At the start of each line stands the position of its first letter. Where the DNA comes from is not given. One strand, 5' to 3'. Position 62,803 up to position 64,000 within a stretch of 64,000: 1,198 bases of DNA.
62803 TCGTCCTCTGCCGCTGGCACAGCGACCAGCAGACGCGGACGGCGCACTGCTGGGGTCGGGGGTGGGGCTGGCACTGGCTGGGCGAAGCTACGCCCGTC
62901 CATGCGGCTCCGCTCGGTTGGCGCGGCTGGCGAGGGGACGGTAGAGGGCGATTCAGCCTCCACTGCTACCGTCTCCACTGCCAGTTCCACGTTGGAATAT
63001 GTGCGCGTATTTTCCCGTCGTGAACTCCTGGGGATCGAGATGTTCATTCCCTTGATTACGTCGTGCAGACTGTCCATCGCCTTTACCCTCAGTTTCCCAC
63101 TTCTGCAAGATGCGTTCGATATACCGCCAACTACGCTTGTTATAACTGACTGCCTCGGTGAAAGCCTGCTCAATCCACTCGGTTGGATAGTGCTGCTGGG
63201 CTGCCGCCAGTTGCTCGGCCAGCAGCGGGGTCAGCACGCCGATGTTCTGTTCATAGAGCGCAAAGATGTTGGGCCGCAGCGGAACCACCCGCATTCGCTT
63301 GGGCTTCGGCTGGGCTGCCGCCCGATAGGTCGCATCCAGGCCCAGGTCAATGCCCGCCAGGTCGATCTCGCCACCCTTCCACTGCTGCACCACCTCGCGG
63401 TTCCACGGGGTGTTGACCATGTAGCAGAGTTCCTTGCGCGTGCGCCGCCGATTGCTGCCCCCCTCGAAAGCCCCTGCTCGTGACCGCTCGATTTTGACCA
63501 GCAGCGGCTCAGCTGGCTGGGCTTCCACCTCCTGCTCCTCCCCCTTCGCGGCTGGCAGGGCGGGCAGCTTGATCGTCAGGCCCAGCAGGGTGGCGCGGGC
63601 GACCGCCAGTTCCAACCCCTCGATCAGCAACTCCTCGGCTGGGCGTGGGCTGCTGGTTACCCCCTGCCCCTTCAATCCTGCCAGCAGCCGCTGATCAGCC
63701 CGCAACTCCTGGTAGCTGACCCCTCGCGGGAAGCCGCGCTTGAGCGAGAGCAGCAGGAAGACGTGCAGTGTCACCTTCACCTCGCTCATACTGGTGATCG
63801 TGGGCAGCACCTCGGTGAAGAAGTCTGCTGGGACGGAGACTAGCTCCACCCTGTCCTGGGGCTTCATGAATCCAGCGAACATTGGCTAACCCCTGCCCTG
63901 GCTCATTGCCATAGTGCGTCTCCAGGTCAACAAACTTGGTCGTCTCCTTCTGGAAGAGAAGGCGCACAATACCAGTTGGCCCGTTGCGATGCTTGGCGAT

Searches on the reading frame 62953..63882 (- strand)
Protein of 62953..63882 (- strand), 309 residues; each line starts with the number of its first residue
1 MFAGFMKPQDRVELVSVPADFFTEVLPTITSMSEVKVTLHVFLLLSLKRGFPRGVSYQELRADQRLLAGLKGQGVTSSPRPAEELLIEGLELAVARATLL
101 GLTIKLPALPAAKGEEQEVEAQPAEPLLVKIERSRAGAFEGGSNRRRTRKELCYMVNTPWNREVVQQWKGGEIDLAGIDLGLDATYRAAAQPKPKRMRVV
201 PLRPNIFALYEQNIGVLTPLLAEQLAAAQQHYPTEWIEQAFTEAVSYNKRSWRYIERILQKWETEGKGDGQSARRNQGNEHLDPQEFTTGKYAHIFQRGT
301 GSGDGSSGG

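Call 64: search_protein_families(library=pfam, proteins=[window:62953-63882:-], max_evalue=0.001)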
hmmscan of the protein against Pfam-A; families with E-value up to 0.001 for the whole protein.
window:62953-63882:- (309 aa): 1 family
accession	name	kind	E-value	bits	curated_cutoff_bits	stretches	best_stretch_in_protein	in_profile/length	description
PF07261.16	DnaB_2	-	3.9e-11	42.9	22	1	207-266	1-63/74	Replication initiation and membrane attachment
